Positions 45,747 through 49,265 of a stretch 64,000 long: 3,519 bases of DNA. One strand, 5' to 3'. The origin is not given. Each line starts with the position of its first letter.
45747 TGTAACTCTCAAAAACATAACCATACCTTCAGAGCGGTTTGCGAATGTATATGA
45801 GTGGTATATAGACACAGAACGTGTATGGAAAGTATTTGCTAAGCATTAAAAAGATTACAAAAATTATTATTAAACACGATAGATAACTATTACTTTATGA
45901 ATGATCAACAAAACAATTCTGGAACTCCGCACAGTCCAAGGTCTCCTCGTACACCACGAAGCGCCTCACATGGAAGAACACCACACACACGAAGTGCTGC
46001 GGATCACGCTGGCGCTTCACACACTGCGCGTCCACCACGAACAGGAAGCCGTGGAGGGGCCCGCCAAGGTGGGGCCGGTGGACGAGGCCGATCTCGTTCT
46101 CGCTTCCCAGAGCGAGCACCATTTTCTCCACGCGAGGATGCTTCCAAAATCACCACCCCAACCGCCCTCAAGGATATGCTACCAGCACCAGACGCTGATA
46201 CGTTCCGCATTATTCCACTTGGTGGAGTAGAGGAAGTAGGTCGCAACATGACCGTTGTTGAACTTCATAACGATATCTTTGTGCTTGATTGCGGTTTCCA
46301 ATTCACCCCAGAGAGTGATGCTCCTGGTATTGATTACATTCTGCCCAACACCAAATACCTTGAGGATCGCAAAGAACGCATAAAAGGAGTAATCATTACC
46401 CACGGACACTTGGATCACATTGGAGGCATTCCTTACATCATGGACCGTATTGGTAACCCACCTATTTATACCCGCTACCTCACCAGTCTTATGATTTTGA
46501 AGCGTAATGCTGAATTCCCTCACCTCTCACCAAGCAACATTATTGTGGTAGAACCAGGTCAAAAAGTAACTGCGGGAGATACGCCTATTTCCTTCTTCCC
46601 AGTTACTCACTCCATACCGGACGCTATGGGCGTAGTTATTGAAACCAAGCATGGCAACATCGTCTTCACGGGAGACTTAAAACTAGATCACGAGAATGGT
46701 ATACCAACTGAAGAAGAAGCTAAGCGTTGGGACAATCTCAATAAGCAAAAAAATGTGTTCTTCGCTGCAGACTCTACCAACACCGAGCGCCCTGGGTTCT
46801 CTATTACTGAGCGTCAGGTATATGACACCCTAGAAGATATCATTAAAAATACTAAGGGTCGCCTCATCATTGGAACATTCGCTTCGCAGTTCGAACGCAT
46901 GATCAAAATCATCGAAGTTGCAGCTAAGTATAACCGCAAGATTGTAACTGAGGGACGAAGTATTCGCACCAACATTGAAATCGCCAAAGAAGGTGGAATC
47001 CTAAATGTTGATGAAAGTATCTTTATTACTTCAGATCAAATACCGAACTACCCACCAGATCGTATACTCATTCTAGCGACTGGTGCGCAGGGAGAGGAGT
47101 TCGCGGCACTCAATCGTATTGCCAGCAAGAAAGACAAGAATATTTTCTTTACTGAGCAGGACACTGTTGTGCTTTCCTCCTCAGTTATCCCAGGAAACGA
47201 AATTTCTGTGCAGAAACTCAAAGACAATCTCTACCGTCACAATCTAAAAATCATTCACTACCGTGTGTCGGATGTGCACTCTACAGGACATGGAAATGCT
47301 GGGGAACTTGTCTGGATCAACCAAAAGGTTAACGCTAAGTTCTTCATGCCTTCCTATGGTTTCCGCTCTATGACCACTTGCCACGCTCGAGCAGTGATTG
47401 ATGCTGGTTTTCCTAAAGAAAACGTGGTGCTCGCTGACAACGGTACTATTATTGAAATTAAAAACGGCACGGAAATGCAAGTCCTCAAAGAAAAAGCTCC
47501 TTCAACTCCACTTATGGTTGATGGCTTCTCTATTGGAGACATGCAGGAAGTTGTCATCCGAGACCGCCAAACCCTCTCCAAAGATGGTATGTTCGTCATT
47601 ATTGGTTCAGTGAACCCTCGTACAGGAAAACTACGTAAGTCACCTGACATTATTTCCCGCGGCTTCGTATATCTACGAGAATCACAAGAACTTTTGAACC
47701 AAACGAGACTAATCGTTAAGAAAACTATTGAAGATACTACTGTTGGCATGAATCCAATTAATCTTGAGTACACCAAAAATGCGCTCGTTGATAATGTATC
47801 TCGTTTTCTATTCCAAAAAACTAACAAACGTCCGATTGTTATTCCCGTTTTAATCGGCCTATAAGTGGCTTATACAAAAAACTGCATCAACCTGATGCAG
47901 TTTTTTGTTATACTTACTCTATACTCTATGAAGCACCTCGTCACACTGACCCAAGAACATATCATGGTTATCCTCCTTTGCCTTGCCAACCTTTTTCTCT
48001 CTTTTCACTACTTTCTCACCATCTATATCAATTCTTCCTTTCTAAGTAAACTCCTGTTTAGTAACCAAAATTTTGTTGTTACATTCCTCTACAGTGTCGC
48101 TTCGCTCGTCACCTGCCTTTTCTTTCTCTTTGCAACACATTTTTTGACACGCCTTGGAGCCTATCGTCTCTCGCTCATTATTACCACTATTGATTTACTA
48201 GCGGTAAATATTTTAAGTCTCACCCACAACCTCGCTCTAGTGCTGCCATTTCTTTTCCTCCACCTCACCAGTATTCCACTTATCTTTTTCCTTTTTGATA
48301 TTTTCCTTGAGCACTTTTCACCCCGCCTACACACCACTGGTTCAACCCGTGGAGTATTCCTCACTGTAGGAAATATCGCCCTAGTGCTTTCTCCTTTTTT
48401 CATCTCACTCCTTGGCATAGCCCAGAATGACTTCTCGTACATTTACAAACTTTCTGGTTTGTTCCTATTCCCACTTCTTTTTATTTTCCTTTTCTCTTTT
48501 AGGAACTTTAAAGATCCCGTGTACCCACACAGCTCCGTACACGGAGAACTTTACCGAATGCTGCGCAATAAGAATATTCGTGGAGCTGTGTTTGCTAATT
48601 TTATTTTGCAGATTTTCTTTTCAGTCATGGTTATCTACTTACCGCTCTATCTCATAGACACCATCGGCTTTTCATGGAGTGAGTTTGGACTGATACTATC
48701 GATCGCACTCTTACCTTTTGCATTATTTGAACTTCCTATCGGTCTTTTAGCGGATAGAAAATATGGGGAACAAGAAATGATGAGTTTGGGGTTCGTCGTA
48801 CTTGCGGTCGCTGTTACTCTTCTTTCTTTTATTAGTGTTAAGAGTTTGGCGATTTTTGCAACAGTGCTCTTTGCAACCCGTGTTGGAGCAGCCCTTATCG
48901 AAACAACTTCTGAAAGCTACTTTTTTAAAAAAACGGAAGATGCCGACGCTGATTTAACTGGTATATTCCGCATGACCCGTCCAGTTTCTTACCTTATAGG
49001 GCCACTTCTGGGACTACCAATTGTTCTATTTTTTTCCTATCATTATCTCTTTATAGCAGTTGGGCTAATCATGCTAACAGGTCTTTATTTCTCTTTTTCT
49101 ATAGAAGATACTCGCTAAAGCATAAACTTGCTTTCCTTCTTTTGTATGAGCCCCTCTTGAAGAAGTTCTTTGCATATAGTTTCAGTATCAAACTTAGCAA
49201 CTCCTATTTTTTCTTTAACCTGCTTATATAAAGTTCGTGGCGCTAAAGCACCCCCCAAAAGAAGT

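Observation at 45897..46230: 250-bp GC-rich block at the 5' end of RNase J: RS/RG-rich N-terminal tail or an embedded foreign segment read in another frame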

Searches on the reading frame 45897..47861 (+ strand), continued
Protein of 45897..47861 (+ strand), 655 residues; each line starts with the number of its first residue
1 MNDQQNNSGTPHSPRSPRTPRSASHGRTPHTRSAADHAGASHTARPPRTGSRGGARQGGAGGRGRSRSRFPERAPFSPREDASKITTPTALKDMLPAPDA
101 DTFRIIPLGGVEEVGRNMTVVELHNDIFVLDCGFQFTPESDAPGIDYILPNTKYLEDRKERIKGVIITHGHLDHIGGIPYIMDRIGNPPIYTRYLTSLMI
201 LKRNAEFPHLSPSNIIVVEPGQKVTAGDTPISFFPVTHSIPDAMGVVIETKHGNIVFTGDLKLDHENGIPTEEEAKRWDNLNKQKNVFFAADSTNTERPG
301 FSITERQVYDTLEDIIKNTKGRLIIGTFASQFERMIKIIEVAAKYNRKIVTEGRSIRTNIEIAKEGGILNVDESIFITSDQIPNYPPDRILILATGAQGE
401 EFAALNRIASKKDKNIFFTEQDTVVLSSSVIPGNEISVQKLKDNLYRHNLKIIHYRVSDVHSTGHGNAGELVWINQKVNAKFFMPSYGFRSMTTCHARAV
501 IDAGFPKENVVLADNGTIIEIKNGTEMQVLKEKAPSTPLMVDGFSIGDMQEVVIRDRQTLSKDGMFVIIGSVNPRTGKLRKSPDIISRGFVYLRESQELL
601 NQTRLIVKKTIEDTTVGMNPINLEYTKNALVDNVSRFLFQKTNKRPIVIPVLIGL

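Call 49: list_cluster_members(proteins=[P0122, P0123, P0124, P0130, P0138, P0145, P0152, P0168, P0203, P0216])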
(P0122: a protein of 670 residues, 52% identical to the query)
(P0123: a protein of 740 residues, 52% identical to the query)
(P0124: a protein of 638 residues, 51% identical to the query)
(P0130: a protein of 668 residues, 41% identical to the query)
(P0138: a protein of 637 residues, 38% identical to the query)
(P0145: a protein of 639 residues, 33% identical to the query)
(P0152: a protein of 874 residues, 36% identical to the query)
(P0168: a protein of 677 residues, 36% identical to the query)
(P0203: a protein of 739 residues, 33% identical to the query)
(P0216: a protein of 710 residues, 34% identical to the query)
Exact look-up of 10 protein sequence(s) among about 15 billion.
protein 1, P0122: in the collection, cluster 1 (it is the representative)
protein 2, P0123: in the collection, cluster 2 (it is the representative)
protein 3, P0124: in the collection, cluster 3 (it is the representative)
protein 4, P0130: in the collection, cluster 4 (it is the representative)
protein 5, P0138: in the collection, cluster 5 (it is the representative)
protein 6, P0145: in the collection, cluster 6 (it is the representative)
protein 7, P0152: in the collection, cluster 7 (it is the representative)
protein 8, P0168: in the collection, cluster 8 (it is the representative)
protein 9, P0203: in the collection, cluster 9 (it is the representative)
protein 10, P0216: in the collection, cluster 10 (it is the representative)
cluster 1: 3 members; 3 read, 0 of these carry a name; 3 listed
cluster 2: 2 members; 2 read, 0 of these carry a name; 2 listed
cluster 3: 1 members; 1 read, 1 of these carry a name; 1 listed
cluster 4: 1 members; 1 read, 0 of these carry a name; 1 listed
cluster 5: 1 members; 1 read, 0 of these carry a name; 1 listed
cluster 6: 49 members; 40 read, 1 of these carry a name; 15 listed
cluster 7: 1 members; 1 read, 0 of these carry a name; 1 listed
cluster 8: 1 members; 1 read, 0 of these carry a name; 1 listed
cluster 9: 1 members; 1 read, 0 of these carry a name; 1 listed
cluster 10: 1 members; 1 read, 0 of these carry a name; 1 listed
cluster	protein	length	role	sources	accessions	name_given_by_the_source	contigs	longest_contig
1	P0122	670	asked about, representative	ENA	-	-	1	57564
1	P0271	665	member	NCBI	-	-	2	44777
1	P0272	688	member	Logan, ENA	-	-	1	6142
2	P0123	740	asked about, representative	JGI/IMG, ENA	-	-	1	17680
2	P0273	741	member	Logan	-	-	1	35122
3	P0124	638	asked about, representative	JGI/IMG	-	ribonuclease J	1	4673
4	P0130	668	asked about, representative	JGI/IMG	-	-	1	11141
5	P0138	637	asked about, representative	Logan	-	-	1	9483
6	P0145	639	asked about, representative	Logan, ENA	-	-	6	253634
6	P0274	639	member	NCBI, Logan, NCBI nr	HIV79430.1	MAG TPA: ribonuclease J [Candidatus Avanaerovorax faecigallinarum] | ribonuclease J [Candidatus Avanaerovorax faecigallinarum]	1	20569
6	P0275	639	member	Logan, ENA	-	-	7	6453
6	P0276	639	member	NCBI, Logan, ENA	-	-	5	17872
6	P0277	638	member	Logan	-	-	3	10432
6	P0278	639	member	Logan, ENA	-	-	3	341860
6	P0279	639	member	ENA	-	-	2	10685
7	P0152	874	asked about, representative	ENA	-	-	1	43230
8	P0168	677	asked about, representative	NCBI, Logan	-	-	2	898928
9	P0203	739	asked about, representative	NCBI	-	-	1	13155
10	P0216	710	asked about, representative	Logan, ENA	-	-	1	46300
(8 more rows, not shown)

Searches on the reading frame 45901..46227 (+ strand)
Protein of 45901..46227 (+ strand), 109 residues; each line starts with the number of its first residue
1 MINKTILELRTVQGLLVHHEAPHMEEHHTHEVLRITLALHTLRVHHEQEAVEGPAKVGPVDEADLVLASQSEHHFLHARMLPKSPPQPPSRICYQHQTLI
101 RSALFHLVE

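Call 10: search_protein_families(library=pfam, proteins=[window:45901-46227:+], max_evalue=1)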
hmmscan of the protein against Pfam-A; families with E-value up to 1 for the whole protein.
window:45901-46227:+ (109 aa): 0 families
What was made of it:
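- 45895..46249 (-): Two minus-strand ORFs (45895-46131, 78 aa; 46004-46249, 81 aa); by-products of the same composition. No Pfam hits (call 10).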

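Call 51: find_homologous_proteins(query=window:45901-46227:+, max_evalue=0.001)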
Query window:45901-46227:+: 1 candidates shared short words with the query, none scored E <= 0.001.
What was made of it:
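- On Overlapping (dual-coding) gene: No homologue (call 51) and no Pfam hit (call 10).
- There is no homologue among 5.8 billion protein clusters (call 51) and no Pfam hit (call 10).
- Tried and rejected: Pfam scans of the three alternative ORFs (call 10) and a full protein-database search with the 45901 ORF (call 51) found nothing.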

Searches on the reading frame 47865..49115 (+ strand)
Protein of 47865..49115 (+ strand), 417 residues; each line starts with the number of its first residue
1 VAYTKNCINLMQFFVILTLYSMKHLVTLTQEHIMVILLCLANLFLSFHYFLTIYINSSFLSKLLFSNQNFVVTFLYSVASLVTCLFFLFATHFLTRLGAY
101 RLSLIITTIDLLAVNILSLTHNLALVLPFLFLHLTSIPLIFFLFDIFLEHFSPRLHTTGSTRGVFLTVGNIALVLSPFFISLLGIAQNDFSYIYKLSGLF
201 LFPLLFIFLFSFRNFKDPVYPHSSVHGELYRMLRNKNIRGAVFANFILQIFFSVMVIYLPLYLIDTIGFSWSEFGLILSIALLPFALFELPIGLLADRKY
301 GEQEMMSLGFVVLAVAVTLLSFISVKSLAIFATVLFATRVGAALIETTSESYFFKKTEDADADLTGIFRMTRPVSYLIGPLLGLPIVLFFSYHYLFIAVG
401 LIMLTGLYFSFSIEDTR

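Call 40: search_protein_families(library=pfam, proteins=[window:47865-49115:+], max_evalue=0.01)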
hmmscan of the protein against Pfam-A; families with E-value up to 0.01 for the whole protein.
window:47865-49115:+ (417 aa): 2 families
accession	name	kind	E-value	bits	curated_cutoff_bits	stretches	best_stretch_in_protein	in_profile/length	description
PF07690.21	MFS_1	-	6.5e-20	71.8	33.4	2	242-408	2-166/347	Major Facilitator Superfamily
PF12832.13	MFS_1_like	-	0.0074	15.8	25.2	0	223-342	199-317/373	MFS_1 like family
